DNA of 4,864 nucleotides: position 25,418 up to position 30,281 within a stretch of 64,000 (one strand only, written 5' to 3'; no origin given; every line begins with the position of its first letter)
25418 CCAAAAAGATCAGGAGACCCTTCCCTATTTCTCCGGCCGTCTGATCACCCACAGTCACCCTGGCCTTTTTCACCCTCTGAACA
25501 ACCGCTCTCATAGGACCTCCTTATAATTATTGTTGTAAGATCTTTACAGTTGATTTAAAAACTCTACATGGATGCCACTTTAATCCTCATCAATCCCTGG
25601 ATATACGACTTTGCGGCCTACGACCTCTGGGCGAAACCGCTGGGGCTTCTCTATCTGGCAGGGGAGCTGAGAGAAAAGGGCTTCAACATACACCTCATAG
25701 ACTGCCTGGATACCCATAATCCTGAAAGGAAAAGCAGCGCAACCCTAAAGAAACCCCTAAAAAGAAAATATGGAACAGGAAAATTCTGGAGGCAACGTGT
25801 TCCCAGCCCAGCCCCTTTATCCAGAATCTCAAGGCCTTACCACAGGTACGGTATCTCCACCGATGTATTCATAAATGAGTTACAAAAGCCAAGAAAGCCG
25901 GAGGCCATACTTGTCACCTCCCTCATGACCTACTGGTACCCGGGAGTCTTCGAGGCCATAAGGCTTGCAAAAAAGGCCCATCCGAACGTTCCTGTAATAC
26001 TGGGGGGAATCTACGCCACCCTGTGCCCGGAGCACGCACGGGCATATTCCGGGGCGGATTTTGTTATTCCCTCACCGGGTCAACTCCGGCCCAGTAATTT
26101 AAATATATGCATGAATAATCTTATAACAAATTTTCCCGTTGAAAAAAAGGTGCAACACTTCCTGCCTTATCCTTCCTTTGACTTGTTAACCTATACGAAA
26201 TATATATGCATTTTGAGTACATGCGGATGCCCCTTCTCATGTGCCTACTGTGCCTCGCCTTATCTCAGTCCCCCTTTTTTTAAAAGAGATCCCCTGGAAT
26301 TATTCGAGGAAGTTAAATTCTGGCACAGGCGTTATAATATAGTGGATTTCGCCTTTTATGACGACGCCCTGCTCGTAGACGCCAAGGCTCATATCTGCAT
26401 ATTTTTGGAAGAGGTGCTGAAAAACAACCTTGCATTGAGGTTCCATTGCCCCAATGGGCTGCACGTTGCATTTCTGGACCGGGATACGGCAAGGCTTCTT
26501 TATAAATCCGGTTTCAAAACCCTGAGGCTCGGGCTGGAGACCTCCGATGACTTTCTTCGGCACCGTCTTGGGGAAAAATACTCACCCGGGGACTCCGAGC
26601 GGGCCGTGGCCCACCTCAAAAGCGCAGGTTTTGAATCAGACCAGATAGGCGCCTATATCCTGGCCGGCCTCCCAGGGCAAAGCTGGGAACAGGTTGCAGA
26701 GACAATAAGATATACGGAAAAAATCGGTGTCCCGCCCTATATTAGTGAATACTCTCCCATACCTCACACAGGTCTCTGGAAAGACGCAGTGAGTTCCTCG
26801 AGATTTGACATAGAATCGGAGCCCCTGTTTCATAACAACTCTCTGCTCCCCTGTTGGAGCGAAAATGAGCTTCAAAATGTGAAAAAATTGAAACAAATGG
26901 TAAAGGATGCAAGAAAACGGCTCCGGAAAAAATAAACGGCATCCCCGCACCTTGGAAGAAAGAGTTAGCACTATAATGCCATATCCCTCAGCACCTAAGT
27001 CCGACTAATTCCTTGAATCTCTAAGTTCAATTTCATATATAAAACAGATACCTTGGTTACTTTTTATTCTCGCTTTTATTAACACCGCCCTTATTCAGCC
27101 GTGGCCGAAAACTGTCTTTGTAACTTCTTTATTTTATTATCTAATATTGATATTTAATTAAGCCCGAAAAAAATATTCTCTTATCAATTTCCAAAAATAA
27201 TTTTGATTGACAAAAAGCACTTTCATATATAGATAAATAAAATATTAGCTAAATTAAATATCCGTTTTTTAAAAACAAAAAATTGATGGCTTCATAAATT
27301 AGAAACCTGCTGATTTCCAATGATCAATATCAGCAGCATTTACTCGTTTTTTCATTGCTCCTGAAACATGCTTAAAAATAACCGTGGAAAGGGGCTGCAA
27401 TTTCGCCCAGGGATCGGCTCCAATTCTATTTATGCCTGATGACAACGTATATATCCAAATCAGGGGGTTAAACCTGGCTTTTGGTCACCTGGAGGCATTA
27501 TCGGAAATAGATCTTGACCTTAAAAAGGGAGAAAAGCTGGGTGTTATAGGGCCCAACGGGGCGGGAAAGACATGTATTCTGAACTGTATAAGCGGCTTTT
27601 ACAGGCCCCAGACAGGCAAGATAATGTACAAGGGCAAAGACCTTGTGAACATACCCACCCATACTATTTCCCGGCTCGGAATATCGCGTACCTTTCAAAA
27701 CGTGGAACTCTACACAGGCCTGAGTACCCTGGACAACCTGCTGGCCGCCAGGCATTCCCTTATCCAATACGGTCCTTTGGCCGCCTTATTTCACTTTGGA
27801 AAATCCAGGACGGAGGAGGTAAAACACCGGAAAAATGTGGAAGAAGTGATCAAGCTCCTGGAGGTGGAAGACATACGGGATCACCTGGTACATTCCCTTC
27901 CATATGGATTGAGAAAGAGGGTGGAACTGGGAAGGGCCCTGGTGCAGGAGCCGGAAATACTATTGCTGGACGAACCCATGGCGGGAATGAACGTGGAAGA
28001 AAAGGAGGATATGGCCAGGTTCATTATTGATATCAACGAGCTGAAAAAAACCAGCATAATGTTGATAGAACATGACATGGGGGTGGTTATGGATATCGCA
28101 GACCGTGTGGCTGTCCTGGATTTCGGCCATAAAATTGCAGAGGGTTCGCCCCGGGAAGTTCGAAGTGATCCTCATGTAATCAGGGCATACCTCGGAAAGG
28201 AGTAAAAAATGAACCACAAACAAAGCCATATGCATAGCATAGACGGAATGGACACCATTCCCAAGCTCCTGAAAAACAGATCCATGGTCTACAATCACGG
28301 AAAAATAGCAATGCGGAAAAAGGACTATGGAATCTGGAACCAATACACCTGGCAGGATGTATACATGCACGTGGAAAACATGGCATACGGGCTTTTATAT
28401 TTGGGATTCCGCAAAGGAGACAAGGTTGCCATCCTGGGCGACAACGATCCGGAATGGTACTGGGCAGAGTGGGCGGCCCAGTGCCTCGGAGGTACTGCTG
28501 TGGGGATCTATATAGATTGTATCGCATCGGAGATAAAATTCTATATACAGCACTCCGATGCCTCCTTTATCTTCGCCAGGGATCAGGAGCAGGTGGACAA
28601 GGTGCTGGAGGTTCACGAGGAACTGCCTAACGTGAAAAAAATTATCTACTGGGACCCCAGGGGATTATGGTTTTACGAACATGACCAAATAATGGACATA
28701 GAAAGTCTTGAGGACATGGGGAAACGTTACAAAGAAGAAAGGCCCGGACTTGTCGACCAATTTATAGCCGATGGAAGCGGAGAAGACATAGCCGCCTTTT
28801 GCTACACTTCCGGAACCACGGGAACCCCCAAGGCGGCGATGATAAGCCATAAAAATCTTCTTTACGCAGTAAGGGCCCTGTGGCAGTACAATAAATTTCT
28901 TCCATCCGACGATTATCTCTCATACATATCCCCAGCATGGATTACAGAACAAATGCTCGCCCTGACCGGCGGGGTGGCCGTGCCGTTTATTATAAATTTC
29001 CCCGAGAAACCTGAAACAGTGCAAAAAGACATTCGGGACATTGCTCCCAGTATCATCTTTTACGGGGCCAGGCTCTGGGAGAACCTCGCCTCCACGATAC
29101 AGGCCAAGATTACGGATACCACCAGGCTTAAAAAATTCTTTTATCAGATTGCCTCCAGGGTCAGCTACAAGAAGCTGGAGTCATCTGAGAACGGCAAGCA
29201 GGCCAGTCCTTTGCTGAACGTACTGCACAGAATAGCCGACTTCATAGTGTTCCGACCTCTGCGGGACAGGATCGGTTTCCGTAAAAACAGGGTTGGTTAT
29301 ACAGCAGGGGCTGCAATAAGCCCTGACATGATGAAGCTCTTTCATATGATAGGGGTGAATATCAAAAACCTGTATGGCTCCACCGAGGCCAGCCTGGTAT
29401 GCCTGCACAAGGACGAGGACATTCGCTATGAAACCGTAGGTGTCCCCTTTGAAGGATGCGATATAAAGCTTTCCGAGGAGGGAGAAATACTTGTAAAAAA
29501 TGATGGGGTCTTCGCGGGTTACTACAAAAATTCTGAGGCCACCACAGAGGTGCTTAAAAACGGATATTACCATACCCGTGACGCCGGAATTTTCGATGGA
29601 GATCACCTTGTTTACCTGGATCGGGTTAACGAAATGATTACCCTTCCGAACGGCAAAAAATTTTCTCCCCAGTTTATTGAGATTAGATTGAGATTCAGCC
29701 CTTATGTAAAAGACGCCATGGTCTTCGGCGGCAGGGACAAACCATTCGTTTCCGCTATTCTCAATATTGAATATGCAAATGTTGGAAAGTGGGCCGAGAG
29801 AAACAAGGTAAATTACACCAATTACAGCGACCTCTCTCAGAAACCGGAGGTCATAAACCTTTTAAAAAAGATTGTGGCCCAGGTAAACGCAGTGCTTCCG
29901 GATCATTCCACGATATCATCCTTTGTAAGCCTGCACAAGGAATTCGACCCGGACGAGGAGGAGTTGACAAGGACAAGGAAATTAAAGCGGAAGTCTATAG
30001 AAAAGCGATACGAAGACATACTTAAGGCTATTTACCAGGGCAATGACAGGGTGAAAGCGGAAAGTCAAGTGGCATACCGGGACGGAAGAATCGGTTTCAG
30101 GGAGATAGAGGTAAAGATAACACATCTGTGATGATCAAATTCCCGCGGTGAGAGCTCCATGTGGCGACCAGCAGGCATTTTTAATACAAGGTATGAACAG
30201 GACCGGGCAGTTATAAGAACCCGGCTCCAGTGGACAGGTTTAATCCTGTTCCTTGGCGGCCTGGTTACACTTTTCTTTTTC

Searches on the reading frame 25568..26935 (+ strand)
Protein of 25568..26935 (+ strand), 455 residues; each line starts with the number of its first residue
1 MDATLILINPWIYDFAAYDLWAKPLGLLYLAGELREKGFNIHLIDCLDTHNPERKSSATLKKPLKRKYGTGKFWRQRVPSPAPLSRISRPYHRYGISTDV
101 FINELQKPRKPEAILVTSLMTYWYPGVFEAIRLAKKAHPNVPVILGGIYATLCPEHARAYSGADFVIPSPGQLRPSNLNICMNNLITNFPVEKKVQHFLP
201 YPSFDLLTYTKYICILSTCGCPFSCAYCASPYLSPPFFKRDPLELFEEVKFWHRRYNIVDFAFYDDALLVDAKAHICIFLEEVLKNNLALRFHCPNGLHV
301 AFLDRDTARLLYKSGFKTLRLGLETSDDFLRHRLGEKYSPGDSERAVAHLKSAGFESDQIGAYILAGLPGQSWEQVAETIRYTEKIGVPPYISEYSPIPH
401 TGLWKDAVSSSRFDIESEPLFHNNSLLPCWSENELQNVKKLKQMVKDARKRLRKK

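Call 87: search_protein_families(library=pfam, proteins=[window:25568-26935:+], max_evalue=0.00001)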
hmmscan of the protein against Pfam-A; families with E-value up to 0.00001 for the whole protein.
window:25568-26935:+ (455 aa): 2 families
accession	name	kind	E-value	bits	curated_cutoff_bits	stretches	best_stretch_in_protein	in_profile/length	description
PF04055.27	Radical_SAM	-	8.8e-18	65.5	29.5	1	216-382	2-165/166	Radical SAM superfamily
PF02310.24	B12-binding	-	9.6e-14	51.7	32.1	1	109-168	50-110/121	B12 binding domain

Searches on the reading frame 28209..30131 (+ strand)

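Call 87: search_protein_families(library=pfam, proteins=[window:28209-30131:+], max_evalue=0.00001)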
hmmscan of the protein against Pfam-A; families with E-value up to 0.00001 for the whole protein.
window:28209-30131:+ (640 aa): 2 families
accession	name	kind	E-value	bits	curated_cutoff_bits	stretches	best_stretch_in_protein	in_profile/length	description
PF00501.34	AMP-binding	-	2.9e-58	198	29.9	1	31-439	10-384/384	AMP-binding enzyme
PF23562.2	AMP-binding_C_3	-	5.2e-13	49.9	20.8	1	475-611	2-122/124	AMP-binding enzyme C-terminal domain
